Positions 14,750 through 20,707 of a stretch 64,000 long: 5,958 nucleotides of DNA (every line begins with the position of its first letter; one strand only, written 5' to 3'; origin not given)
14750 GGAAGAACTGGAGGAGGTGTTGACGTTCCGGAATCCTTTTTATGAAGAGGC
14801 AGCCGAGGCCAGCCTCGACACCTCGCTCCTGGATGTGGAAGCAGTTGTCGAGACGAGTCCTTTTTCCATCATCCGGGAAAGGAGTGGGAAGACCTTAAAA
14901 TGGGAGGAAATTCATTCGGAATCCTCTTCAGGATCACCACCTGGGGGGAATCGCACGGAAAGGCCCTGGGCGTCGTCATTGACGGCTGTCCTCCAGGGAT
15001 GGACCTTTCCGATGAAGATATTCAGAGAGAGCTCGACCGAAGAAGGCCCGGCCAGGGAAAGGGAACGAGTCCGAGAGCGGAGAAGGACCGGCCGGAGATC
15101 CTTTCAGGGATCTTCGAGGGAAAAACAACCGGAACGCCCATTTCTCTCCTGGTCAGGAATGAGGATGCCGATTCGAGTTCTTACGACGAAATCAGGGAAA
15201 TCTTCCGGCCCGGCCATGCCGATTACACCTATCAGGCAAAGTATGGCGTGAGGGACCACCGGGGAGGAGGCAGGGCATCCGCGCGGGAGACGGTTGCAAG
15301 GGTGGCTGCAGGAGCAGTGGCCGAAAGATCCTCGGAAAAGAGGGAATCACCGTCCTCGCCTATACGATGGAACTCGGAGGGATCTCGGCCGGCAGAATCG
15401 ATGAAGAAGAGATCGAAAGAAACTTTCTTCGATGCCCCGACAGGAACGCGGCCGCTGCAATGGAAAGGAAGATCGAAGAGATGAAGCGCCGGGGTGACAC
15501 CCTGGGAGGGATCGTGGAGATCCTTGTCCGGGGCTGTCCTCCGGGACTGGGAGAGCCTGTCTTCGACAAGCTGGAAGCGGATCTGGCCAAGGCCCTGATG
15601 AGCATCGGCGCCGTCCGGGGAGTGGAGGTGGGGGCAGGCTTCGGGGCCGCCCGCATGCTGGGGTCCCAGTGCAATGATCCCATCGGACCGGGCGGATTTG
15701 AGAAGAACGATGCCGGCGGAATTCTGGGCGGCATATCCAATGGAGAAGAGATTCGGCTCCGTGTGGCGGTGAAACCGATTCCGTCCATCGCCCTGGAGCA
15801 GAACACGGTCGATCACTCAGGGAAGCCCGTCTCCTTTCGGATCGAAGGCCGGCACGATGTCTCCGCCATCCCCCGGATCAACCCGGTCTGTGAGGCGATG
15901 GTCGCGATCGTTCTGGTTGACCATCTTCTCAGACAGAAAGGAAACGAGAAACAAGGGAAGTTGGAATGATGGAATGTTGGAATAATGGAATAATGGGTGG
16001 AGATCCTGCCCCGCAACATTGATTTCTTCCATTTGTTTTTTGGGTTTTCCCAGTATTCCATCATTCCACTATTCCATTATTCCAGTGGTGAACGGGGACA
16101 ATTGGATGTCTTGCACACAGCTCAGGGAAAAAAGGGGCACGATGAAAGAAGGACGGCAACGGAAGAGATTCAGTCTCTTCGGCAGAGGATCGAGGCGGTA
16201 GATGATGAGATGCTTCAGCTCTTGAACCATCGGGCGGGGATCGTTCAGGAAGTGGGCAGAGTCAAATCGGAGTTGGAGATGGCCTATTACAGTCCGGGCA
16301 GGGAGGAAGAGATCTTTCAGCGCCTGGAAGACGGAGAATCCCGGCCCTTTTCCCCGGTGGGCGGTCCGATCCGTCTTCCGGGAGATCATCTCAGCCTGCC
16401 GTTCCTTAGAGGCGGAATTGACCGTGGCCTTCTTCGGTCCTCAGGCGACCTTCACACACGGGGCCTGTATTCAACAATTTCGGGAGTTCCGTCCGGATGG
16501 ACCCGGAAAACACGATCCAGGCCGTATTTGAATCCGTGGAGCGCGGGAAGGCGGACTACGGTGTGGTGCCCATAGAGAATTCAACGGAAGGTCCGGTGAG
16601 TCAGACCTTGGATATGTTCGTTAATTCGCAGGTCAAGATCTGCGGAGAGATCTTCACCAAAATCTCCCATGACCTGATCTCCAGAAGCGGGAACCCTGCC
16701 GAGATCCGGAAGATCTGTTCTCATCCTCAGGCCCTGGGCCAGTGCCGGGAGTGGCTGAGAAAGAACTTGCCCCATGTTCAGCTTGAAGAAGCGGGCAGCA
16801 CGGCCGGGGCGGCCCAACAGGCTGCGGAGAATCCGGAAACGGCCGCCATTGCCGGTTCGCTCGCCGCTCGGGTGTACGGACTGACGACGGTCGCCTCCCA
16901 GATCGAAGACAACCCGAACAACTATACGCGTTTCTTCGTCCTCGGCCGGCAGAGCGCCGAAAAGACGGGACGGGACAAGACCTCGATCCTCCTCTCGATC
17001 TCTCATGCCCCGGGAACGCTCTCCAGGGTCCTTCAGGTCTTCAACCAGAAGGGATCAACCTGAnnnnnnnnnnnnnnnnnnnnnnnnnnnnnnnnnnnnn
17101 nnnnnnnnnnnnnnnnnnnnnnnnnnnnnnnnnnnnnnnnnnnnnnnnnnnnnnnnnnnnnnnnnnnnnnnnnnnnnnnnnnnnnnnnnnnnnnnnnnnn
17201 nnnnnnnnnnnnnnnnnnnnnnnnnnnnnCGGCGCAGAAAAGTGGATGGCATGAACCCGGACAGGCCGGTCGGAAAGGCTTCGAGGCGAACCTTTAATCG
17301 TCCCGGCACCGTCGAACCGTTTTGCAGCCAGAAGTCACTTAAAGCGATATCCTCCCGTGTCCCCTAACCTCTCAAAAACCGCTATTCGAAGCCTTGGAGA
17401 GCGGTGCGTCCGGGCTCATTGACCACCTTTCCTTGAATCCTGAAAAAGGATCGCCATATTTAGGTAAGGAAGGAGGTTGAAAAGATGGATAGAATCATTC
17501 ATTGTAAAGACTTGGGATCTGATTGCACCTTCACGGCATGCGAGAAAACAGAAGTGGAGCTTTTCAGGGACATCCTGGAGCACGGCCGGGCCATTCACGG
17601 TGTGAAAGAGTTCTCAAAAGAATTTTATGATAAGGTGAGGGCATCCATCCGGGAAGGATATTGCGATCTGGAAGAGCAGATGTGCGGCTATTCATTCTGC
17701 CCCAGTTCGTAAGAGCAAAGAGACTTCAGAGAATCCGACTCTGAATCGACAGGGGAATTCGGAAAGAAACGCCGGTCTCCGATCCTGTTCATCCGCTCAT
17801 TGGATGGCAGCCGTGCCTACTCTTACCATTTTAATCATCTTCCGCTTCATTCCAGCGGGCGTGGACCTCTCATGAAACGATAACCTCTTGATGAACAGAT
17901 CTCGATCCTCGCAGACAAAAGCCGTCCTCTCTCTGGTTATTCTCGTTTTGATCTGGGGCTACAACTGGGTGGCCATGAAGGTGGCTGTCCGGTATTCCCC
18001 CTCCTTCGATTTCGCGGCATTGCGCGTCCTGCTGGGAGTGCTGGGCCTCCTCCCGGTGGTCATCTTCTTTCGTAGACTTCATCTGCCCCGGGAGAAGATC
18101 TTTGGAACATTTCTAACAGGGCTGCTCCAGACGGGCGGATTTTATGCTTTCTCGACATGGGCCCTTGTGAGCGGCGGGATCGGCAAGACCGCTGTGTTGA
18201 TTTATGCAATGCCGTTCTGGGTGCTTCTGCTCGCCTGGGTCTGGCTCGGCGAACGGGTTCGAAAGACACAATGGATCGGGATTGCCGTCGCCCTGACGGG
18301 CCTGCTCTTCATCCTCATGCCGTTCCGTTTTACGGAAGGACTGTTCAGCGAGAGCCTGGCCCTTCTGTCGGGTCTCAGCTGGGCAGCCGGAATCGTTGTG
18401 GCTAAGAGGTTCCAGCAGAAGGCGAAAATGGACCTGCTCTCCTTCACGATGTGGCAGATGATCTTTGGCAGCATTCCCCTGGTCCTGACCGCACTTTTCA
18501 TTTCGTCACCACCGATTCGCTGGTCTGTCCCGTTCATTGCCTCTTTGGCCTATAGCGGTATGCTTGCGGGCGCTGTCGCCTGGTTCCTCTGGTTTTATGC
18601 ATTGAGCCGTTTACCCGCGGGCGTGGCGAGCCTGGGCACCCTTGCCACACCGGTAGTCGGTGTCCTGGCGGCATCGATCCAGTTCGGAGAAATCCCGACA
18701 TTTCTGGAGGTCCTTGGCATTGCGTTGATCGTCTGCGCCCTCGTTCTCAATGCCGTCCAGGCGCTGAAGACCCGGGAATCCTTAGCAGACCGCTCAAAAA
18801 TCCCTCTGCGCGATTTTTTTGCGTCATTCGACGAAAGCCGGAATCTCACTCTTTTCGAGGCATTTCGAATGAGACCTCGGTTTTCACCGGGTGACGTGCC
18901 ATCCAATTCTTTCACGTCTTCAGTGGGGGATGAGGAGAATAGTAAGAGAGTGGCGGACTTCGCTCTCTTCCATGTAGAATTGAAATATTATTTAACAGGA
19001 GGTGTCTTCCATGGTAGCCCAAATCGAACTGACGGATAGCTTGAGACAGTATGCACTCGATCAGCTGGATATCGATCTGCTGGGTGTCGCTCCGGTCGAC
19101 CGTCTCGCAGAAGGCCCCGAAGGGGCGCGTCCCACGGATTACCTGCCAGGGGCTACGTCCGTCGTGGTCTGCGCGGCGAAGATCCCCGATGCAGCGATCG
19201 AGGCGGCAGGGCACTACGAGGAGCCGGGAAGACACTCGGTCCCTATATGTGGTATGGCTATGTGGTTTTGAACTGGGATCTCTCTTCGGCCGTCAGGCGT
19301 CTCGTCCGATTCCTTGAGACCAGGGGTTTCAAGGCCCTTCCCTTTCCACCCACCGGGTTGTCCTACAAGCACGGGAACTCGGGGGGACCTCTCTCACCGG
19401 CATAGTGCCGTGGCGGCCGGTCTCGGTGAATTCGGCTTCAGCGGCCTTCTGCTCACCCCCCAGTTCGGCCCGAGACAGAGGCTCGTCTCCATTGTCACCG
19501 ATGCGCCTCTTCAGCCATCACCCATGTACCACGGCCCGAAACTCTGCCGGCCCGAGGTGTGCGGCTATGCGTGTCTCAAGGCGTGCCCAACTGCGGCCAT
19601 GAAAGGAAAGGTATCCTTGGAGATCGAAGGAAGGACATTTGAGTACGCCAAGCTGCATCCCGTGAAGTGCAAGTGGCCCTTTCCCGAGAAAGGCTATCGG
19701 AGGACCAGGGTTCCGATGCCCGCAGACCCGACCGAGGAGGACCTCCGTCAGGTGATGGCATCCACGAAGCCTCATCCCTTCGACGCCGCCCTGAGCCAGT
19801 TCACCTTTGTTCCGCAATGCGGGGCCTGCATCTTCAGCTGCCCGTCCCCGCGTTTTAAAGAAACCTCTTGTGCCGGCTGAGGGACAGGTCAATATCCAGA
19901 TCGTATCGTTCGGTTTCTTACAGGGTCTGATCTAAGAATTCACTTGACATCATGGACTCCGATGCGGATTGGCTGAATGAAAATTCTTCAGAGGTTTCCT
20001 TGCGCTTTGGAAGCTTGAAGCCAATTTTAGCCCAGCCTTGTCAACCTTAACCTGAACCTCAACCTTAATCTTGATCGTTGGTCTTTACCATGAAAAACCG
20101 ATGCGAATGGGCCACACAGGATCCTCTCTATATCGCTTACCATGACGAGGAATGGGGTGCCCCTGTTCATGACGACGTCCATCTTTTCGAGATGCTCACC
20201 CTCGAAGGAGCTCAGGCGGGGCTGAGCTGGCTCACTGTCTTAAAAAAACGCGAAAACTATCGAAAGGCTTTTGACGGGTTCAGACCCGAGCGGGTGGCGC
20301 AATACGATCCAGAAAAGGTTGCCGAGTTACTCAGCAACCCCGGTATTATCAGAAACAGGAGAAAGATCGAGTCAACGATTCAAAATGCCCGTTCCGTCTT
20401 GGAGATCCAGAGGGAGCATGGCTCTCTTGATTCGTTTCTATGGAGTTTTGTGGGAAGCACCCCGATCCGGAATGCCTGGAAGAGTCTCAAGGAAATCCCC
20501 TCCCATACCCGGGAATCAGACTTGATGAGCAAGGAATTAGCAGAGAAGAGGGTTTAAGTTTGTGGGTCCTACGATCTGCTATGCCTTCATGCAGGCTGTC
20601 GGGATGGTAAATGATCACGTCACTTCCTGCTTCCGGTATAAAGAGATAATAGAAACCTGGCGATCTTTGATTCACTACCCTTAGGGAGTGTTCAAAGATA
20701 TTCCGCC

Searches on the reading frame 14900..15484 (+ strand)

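Call 73: search_protein_families(library=pfam, proteins=[window:14900-15484:+], max_evalue=0.01)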
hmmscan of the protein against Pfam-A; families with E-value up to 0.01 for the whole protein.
window:14900-15484:+ (194 aa): 1 family
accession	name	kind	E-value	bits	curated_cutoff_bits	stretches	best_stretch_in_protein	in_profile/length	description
PF01264.26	Chorismate_synt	-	1.3e-63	215.2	27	1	10-143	1-133/327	Chorismate synthase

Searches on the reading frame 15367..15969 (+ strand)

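Call 73: search_protein_families(library=pfam, proteins=[window:15367-15969:+], max_evalue=0.01)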
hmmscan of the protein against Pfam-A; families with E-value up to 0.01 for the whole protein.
window:15367-15969:+ (200 aa): 1 family
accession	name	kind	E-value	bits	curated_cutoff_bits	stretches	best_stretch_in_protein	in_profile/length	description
PF01264.26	Chorismate_synt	-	4.2e-67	226.6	27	1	15-188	155-327/327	Chorismate synthase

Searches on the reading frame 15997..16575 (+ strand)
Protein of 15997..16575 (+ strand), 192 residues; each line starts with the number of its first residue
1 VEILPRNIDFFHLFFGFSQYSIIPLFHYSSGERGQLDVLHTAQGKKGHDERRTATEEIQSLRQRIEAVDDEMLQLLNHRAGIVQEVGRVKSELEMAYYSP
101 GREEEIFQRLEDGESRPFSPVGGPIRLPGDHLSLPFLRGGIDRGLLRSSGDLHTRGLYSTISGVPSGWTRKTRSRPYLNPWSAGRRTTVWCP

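Call 73: search_protein_families(library=pfam, proteins=[window:15997-16575:+], max_evalue=0.01)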
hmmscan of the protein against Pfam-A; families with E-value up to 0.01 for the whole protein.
window:15997-16575:+ (192 aa): 1 family
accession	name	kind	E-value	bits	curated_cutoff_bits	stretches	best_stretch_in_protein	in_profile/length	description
PF01817.26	CM_2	-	2.2e-14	53.9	27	1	61-119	1-60/80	Chorismate mutase type II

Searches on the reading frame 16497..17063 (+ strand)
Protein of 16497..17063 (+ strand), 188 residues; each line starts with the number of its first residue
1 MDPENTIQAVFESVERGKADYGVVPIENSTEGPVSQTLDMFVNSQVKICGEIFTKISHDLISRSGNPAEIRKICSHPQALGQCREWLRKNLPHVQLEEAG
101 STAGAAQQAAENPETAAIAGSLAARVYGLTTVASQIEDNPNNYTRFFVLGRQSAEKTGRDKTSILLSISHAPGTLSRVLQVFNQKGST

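Call 73: search_protein_families(library=pfam, proteins=[window:16497-17063:+], max_evalue=0.01)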
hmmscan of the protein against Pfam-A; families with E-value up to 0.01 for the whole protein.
window:16497-17063:+ (188 aa): 1 family
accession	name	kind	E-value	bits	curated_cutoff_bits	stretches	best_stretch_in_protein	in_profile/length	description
PF00800.23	PDT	-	1.3e-57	195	25.2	1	3-153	27-180/181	Prephenate dehydratase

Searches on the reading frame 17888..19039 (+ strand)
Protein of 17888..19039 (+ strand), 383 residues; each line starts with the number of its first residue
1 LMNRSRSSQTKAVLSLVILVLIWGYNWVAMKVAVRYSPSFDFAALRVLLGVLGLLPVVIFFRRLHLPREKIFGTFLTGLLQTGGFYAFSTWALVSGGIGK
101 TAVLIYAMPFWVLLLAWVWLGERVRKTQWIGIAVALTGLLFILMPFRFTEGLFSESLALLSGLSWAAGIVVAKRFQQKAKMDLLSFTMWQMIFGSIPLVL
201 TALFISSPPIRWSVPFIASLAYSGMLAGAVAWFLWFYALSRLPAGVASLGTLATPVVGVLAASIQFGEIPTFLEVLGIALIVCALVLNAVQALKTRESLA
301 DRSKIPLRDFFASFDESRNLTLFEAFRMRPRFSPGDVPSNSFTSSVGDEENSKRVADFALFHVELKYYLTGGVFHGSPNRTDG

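Call 6: search_protein_families(library=pfam, proteins=[window:17888-19039:+])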
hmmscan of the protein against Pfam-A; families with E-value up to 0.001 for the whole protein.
window:17888-19039:+ (383 aa): 1 family
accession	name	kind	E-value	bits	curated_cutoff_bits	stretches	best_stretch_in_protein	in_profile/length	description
PF00892.27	EamA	-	2.5e-46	157.8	28.2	2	11-143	2-134/135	EamA-like transporter family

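Call 7: search_protein_families(library=ncbifam, proteins=[window:17888-19039:+])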
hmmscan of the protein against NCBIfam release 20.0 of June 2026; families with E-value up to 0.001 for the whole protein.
window:17888-19039:+ (383 aa): 5 families
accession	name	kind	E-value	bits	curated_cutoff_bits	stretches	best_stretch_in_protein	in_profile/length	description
TIGR00950.1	2A78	equivalog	2.3e-30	105.9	230.2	1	23-285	1-263/264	carboxylate/amino acid/amine transporter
NF008523.0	PRK11453.1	equivalog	1.9e-18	67.1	472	1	11-297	5-293/299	O-acetylserine/cysteine exporter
NF008432.0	PRK11272.1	equivalog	6.6e-18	64.9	270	1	6-291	5-288/294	drug/metabolite exporter YedA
NF011959.0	PRK15430.1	equivalog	3.7e-07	29.7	540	1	12-198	9-194/296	EamA family transporter RarD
TIGR00688.1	rarD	equivalog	6.2e-06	25.9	130.15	0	13-192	4-185/256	EamA family transporter RarD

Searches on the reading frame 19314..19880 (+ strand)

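Call 6: search_protein_families(library=pfam, proteins=[window:19314-19880:+])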
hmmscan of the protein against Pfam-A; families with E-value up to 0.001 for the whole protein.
window:19314-19880:+ (188 aa): 0 families

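Call 7: search_protein_families(library=ncbifam, proteins=[window:19314-19880:+])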
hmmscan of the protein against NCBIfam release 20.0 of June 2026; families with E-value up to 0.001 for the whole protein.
window:19314-19880:+ (188 aa): 2 families
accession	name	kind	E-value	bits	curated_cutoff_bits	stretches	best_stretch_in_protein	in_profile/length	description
TIGR02486.1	RDH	subfamily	3.1e-09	37.1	160.35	1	30-125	155-253/314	reductive dehalogenase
TIGR00276.1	TIGR00276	equivalog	2.5e-06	26.7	200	1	25-103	130-203/337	tRNA epoxyqueuosine(34) reductase QueG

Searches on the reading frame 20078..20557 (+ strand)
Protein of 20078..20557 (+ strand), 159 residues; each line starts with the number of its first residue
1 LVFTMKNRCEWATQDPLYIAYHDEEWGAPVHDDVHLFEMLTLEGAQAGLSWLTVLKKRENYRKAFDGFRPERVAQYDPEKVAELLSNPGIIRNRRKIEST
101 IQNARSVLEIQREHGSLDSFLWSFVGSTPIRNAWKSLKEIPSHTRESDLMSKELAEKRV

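Call 6: search_protein_families(library=pfam, proteins=[window:20078-20557:+])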
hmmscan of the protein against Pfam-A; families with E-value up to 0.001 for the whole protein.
window:20078-20557:+ (159 aa): 1 family
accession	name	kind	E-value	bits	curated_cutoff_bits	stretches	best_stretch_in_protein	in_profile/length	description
PF03352.18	Adenine_glyco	-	1.6e-62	210.9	25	1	11-156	1-146/177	Methyladenine glycosylase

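Call 7: search_protein_families(library=ncbifam, proteins=[window:20078-20557:+])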
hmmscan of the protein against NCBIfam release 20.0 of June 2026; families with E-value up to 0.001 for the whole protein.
window:20078-20557:+ (159 aa): 2 families
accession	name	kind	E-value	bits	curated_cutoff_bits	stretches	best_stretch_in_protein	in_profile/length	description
TIGR00624.1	tag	subfamily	8.1e-58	195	232.5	1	8-156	2-148/179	DNA-3-methyladenine glycosylase I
NF007678.0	PRK10353.1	equivalog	2.2e-51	174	349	1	7-156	2-151/189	DNA-3-methyladenine glycosylase I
